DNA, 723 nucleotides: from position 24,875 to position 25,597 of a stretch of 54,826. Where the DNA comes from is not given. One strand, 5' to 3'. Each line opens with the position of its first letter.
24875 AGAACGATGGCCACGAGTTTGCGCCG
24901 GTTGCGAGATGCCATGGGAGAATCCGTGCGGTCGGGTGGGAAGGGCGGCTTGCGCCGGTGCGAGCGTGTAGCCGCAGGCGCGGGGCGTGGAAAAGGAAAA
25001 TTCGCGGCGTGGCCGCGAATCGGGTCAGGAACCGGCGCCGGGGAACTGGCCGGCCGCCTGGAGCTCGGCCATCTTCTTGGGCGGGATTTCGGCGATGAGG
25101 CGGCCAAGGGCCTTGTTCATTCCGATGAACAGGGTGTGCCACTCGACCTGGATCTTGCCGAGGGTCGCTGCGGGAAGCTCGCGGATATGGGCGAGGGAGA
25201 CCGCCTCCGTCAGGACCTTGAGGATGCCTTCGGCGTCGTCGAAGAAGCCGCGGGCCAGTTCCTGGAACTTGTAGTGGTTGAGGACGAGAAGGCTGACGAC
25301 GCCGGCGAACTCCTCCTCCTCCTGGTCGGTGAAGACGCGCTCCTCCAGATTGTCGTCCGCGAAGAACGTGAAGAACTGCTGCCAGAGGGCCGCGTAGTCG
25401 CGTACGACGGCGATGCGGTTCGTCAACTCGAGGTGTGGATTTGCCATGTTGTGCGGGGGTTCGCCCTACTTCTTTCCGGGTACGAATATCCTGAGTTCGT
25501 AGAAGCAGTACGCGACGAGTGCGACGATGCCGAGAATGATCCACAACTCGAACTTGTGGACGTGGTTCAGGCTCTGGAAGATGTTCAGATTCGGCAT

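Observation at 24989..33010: Eight-gene one-strand cluster of exported unknowns closed by a strong terminator: candidate undescribed cell-envelope system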

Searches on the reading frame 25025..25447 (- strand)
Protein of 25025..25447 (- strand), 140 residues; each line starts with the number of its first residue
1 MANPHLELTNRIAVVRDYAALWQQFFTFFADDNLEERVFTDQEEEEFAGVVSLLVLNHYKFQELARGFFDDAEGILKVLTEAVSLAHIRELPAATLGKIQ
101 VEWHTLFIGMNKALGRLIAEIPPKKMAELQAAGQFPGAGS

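Call 3: search_protein_families(library=pfam, proteins=[window:25025-25447:-], max_evalue=1)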
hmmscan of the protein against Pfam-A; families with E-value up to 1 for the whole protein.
window:25025-25447:- (140 aa): 1 family
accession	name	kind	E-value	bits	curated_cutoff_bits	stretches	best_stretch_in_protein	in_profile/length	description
PF02429.20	PCP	-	0.074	13.8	22.3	1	83-132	62-109/145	Peridinin-chlorophyll A binding protein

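Call 4: search_protein_families(library=ncbifam, proteins=[window:25025-25447:-], max_evalue=1)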
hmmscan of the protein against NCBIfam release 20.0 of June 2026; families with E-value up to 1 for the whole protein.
window:25025-25447:- (140 aa): 0 families

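Call 20: search_solved_structures(query=A1, max_evalue=10, show_alignments=2)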
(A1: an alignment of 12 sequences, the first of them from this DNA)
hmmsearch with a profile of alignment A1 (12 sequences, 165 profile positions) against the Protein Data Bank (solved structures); distinct sequences matched with E-value up to 10: 5.
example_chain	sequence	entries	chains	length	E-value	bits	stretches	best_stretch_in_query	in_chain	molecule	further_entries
6i52_C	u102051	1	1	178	0.3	13.9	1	12-85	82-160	Replication factor A protein 1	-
4u0l_A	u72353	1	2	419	1.2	11.9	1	33-101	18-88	Cyclic AMP-GMP synthase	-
4x8y_A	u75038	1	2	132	1.3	11.9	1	89-143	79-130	Membrane-associated progesterone receptor component 1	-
4txy_A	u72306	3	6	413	1.3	11.8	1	33-101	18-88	Cyclic AMP-GMP synthase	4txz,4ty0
7bw9_A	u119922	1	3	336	2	11.2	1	36-90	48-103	Serine acetyltransferase 1, putative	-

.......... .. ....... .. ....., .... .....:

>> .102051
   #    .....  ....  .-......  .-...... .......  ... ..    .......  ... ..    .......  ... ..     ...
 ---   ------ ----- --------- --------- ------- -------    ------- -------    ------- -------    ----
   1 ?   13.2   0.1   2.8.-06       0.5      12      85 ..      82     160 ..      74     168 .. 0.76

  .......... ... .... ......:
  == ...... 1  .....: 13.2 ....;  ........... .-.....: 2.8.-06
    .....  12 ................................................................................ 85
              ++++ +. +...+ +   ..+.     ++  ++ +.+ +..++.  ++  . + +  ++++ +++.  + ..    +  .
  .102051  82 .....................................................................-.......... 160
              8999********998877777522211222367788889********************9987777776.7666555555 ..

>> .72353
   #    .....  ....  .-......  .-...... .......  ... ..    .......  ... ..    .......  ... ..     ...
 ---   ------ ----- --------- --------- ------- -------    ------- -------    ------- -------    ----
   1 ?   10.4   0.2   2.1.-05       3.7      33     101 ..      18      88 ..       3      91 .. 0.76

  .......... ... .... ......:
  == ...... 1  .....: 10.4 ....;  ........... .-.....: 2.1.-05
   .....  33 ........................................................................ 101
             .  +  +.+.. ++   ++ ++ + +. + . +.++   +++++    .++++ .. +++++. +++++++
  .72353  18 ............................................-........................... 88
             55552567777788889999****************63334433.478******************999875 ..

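Call 21: search_protein_families(library=pfam, alignment_id=A1, max_evalue=1)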
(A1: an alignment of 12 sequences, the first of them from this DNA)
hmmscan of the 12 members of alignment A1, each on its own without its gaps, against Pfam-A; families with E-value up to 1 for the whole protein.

A. member 1, seq(140 aa): 1 family
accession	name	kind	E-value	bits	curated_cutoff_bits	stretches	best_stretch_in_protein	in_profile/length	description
PF02429.20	PCP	-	0.074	13.8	22.3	1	83-132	62-109/145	Peridinin-chlorophyll A binding protein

B. families by the number of members that match (of 12 scanned): 8 families
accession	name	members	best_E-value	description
PF20088.4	DUF6480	2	0.0075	Family of unknown function (DUF6480)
PF19284.4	Arc_MA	1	0.016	Arc MA domain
PF20232.3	T6SS_FHA_C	1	0.022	C-terminal domain of Type VI secretion system FHA protein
PF02429.20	PCP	1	0.074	Peridinin-chlorophyll A binding protein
PF16148.10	DUF4856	1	0.14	Domain of unknown function (DUF4856)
PF11799.13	IMS_C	1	0.15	impB/mucB/samB family C-terminal domain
PF19533.4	Rab3-GAP_cat_C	1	0.19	Rab3 GTPase-activating protein catalytic subunit C-terminal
PF09579.15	Spore_YtfJ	1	0.45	Sporulation protein YtfJ (Spore_YtfJ)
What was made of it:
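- No anti-sigma Pfam family is hit (calls 3, 21).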

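Call 22: find_homologous_proteins(query=A1, max_evalue=0.01)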
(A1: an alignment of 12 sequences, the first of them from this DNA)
Query A1 (12 sequences) (140 aa, profile of the alignment): 43 proteins with E <= 0.01 among 8000 candidates.
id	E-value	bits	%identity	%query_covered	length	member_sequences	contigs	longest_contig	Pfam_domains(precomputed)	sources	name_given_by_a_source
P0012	1.4e-61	225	27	56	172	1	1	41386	-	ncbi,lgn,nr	ncbi:MAG: hypothetical protein PWP23_2890 [Candidatus Sumerlaeota bacterium]|nr:hypothetical protein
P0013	1.6e-60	221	27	69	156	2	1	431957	-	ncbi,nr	ncbi:hypothetical protein KQI84_12705 [bacterium]|nr:hypothetical protein [bacterium]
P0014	2.0e-60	221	28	83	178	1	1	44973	-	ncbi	-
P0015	6.0e-60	220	26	69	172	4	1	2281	-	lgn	-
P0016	4.4e-58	213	27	76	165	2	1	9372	-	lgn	-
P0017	7.9e-58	213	27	76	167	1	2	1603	-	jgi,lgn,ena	-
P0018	2.1e-57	211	32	41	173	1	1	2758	-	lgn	-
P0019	1.5e-56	209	24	80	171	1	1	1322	-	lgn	-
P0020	6.7e-56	206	21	74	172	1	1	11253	-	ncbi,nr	ncbi:hypothetical protein HZA57_06555 [Candidatus Poribacteria bacterium]|nr:hypothetical protein [C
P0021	1.9e-55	205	27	80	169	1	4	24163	-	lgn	-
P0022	9.5e-55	203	62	94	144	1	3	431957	-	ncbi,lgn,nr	ncbi:hypothetical protein KQI84_12695 [bacterium]|nr:hypothetical protein [bacterium]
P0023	9.6e-55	203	28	76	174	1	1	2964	-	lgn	-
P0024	1.4e-54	202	25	62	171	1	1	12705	-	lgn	-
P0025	4.8e-54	200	64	93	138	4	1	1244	-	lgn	-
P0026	2.9e-53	198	65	95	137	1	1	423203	-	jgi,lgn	jgi:uncharacterized protein (DUF2236 family)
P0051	3.8e-25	106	23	69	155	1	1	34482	-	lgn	-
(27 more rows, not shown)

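Call 23: find_encoding_contigs(protein=P0051, flank=10000, max_places=2)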
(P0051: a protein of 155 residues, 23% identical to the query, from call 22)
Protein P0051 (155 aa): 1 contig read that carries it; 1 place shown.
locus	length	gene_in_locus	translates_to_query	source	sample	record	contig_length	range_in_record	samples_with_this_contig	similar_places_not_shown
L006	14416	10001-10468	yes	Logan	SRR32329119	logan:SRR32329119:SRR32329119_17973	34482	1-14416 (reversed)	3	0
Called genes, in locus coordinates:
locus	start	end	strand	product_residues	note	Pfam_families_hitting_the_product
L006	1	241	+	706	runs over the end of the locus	PF09586:YfhO (weak), PF10131:PTPS_related (faint)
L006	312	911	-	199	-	PF03193:RsgA_GTPase (weak), PF00350:Dynamin_N (faint), PF01926:MMR_HSR1, PF02421:FeoB_N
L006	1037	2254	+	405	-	PF01594:AI-2E_transport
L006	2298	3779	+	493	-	-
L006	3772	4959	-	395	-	PF13439:Glyco_transf_4, PF13579:Glyco_trans_4_4, PF00534:Glycos_transf_1, PF13692:Glyco_trans_1_4, PF13524:Glyco_trans_1_2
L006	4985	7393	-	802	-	PF02190:LON_substr_bdg, PF07728:AAA_5, PF00004:AAA, PF22667:Lon_lid, PF05362:Lon_C, PF13541:ChlI (weak)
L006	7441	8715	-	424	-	PF06689:zf-C4_ClpX (faint), PF00004:AAA, PF01078:Mg_chelatase (faint), PF07724:AAA_2, PF07728:AAA_5 (weak), PF10431:ClpB_D2-small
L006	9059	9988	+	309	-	-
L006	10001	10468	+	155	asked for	-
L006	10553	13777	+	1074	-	-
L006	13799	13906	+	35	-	-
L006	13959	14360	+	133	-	-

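Call 24: find_encoding_contigs(protein=P0020, flank=10000, max_places=2)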
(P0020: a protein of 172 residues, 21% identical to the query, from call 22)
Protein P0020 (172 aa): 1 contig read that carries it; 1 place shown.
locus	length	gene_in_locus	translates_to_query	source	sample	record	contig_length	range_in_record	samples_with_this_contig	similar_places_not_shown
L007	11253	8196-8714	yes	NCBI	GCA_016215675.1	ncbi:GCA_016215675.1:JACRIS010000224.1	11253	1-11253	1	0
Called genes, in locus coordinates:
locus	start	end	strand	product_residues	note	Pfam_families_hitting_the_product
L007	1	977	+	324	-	PF00378:ECH_1, PF16113:ECH_2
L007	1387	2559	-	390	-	PF04055:Radical_SAM, PF13186:SPASM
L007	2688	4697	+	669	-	-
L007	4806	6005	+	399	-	PF00389:2-Hacid_dh, PF02826:2-Hacid_dh_C, PF03446:NAD_binding_2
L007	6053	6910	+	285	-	-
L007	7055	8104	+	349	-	-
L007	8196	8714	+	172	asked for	-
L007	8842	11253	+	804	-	PF14346:DUF4398 (faint)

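Call 74: search_protein_families(library=padloc, proteins=[window:25025-25447:-], max_evalue=0.01)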
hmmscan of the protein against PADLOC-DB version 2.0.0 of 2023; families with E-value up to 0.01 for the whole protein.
window:25025-25447:- (140 aa): 0 families

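Call 77: find_related_loci(query=A9, collection=metagenome_contigs, flank=10000)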
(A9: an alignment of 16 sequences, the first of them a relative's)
Query A9 (140 aa) in metagenome_contigs; peptide patterns used: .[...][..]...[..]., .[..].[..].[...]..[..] (x = any residue, [..] = any of these).
102 stretches matched a pattern; 11 encode a relative of the query (tblastn E <= 1e-3); 11 distinct loci.
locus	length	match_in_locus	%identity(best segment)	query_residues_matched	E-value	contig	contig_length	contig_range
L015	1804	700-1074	58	5-130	1e-51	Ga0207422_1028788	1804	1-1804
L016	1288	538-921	49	3-131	1e-43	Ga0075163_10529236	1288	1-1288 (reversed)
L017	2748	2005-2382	55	10-139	9e-42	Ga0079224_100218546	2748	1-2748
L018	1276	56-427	50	6-130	2e-41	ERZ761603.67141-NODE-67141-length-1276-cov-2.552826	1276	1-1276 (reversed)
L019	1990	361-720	52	1-121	1e-37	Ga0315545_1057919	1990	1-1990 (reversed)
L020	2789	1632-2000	47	3-123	2e-35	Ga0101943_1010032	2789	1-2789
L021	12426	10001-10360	49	3-120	2e-35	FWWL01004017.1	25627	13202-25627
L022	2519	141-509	47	3-123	2e-35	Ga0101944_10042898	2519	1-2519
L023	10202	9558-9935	43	2-128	2e-32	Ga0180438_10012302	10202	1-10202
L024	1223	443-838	41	2-134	2e-32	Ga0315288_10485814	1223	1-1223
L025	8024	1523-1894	43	4-128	5e-31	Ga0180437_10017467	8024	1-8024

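Call 80: search_protein_families(library=pfam, proteins=[L021:633-1637:+, L021:1741-3549:+, L021:3546-4148:+, L021:10401-11828:+, L023:236-1675:+, L023:1758-3446:+, L025:5071-6498:+, L025:6502-8022:+], max_evalue=0.001)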
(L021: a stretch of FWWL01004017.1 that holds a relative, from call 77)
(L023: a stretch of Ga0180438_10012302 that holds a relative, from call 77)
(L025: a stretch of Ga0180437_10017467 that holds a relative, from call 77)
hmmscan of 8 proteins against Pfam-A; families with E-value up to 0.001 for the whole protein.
L021:633-1637:+ (334 aa): 2 families
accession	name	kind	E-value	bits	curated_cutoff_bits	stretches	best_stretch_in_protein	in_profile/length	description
PF01522.26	Polysacc_deac_1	-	1.2e-33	116.2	23.1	1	134-255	4-123/124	Polysaccharide deacetylase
PF01476.26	LysM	-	0.00019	21.8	20.9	1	67-103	7-43/43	LysM domain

L021:1741-3549:+ (602 aa): 4 families
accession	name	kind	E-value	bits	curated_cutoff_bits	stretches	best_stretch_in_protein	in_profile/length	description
PF02878.22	PGM_PMM_I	-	5.2e-42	143.2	22.5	1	50-186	3-135/138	Phosphoglucomutase/phosphomannomutase, alpha/beta/alpha domain I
PF02879.22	PGM_PMM_II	-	1.2e-27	96.8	29.3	1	216-322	3-101/103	Phosphoglucomutase/phosphomannomutase, alpha/beta/alpha domain II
PF02880.22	PGM_PMM_III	-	1.3e-19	70.8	20.7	1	331-462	2-115/115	Phosphoglucomutase/phosphomannomutase, alpha/beta/alpha domain III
PF00408.26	PGM_PMM_IV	-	0.00068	20.1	23.1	0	536-561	28-52/68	Phosphoglucomutase/phosphomannomutase, C-terminal domain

L021:3546-4148:+ (200 aa): 3 families
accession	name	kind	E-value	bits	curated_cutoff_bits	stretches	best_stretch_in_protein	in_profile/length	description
PF00753.33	Lactamase_B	-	2.7e-21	76.8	22.7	1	21-183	3-196/196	Metallo-beta-lactamase superfamily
PF19583.5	ODP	-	0.00033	21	27.2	1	102-156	92-147/194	ODP family beta lactamase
PF12706.13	Lactamase_B_2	-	0.00099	19.2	27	0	59-94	30-65/200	Beta-lactamase superfamily domain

L021:10401-11828:+ (475 aa): 5 families
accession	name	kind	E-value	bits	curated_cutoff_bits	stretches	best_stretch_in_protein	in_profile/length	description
PF16360.10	GTP-bdg_M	-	5.3e-33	113.8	29.5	1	151-229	1-79/79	GTP-binding GTPase Middle Region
PF13167.11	GTP-bdg_N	-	2.7e-25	89.2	25.4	1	63-149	3-89/89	GTP-binding GTPase N-terminal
PF01926.29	MMR_HSR1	-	7.8e-22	78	21.9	1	236-355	1-113/113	50S ribosome-binding GTPase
PF02421.24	FeoB_N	-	2.2e-05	24.4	27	1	236-392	2-155/156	Ferrous iron transport protein B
PF00350.29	Dynamin_N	-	0.00092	19.7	27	0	237-271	1-35/168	Dynamin family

L023:236-1675:+ (479 aa): 2 families
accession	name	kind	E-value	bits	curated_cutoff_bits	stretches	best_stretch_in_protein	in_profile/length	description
PF02386.22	TrkH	-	1e-65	222.6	27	1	57-460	55-490/502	Cation transport protein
PF03814.21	KdpA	-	0.00017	20.4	22.6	1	290-462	325-497/548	Potassium-transporting ATPase A subunit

L023:1758-3446:+ (562 aa): 7 families
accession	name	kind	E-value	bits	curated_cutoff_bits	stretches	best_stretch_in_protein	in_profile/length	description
PF05746.21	DALR_1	-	3e-27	95.5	22.3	1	435-562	1-117/117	DALR anticodon binding domain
PF00750.26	tRNA-synt_1d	-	9.8e-27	94.3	23.3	1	106-397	3-297/349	tRNA synthetases class I (R), catalytic domain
PF03485.21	Arg_tRNA_synt_N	-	4e-23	82.3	21.5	1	19-96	15-85/85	Arginyl tRNA synthetase N terminal domain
PF09334.17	tRNA-synt_1g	-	1.7e-07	30.8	20.1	0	378-422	325-370/391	tRNA synthetases class I (M)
PF00133.28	tRNA-synt_1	-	1.4e-06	27.8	22.7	0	134-178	33-77/414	tRNA synthetases class I (I, L, M and V)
PF01406.26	tRNA-synt_1e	-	5.5e-05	23.1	27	0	137-165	21-49/301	tRNA synthetases class I (C) catalytic domain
PF01921.24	tRNA-synt_1f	-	0.00042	19.8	27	0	365-420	270-322/360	tRNA synthetases class I (K)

L025:5071-6498:+ (475 aa): 5 families
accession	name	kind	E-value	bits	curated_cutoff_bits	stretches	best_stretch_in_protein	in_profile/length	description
PF13489.12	Methyltransf_23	-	1.4e-09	38.3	27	1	285-405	17-136/164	Methyltransferase domain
PF13649.12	Methyltransf_25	-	5.7e-06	27.4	27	1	295-384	2-97/97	Methyltransferase domain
PF08241.18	Methyltransf_11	-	8.1e-06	26.8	21.2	1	295-388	1-95/95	Methyltransferase domain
PF07021.18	MetW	-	2.9e-05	24.2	21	1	294-361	17-85/193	Methionine biosynthesis protein MetW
PF13847.12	Methyltransf_31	-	4.7e-05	23.5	27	1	292-392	5-113/145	Methyltransferase domain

L025:6502-8022:+ (507 aa): 5 families
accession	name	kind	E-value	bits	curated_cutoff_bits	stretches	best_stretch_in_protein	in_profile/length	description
PF13692.12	Glyco_trans_1_4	-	6.7e-15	56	27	1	233-364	1-141/142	Glycosyl transferases group 1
PF13439.12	Glyco_transf_4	-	8.3e-09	36.1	28.5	1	114-211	72-169/170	Glycosyltransferase Family 4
PF13524.12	Glyco_trans_1_2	-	2e-07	31.5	25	1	262-394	13-143/144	Glycosyl transferase-like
PF00534.26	Glycos_transf_1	-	3.8e-05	23.7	26.4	1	225-377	6-170/172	Glycosyl transferases group 1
PF22772.2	WsaF_C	-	0.00026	21.3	27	1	249-350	22-120/133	WsaF, C-terminal domain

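Call 84: search_protein_families(library=pfam, proteins=[L023:4489-5436:+, L006:10553-13777:+], max_evalue=1)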
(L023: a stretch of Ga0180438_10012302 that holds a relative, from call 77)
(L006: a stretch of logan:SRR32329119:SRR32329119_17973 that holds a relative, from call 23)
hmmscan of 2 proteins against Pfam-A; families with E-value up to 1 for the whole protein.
L023:4489-5436:+ (316 aa): 0 families

L006:10553-13777:+ (1074 aa): 3 families
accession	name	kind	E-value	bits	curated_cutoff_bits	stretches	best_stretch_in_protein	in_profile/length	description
PF14346.11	DUF4398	-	0.02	15.8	27.9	2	639-702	1-67/78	Domain of unknown function (DUF4398)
PF09545.15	RE_AccI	-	0.07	12.6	22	1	369-448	154-231/366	AccI restriction endonuclease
PF13414.12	TPR_11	-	0.34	11.1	26.8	0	140-160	1-21/42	TPR repeat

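Call 91: find_related_loci(query=A9, collection=viral_contigs, flank=8000)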
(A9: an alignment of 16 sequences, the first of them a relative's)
Query A9 (140 aa) in viral_contigs; peptide patterns used: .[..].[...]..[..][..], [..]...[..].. (x = any residue, [..] = any of these).
70 stretches matched a pattern, but none encodes a relative of the query by tblastn (E <= 1e-3).
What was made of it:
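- On Anti-phage defence systems (PADLOC): No relative on IMG/VR viral contigs (call 91).
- Tried and rejected: I rejected it: there is no relative on viral contigs (call 91), and all the other loci have chromosomal flanks.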
